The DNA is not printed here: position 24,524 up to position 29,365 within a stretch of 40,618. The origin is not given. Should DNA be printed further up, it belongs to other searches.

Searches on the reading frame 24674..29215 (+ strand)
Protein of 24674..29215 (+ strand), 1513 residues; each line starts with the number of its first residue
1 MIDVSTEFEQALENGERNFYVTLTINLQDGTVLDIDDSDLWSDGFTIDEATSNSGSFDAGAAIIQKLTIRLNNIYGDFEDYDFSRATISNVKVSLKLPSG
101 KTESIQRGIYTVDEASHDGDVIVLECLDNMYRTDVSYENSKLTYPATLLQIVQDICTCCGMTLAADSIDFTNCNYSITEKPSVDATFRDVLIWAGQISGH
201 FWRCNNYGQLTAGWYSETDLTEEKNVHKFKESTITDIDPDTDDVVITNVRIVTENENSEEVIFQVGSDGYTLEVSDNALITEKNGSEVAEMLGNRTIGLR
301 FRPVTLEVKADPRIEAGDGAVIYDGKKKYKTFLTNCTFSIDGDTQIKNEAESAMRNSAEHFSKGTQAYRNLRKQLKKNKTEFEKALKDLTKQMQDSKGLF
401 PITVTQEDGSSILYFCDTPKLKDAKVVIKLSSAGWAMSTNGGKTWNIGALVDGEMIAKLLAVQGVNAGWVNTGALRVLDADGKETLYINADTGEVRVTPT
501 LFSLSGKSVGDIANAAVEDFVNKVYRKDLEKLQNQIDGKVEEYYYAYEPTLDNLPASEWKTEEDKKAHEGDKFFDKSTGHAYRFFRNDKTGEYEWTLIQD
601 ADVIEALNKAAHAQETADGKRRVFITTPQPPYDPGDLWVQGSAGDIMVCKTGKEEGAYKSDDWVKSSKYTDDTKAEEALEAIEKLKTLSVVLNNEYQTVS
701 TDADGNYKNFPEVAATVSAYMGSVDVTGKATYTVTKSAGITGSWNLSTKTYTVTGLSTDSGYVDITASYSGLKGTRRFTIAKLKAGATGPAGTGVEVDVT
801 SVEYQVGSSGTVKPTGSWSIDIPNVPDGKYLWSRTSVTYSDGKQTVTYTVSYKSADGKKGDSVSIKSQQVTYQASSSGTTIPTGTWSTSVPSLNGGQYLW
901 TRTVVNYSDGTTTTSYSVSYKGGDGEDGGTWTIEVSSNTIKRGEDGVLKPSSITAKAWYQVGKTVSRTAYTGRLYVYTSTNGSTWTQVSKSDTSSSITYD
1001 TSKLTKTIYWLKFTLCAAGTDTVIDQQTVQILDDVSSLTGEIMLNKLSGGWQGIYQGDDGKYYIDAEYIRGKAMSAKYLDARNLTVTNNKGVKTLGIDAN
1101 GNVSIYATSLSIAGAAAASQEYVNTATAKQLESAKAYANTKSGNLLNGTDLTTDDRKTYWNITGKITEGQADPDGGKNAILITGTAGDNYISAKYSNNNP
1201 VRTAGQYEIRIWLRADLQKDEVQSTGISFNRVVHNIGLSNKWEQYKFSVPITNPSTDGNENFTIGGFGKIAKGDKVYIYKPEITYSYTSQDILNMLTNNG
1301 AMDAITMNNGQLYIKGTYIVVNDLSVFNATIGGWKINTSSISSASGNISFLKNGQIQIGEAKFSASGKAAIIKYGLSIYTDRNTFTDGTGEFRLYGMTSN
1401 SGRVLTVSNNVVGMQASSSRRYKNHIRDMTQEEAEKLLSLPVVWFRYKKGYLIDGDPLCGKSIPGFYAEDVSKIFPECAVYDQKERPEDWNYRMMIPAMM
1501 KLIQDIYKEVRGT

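Call 13: search_protein_families(library=pfam, proteins=[window:24674-29215:+], max_evalue=0.01)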
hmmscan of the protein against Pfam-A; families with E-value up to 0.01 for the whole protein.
window:24674-29215:+ (1513 aa): 1 family
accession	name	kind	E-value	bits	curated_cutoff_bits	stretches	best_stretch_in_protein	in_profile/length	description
PF13884.11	Peptidase_S74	-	1.3e-05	25.8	22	1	1418-1478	1-56/58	Chaperone of endosialidase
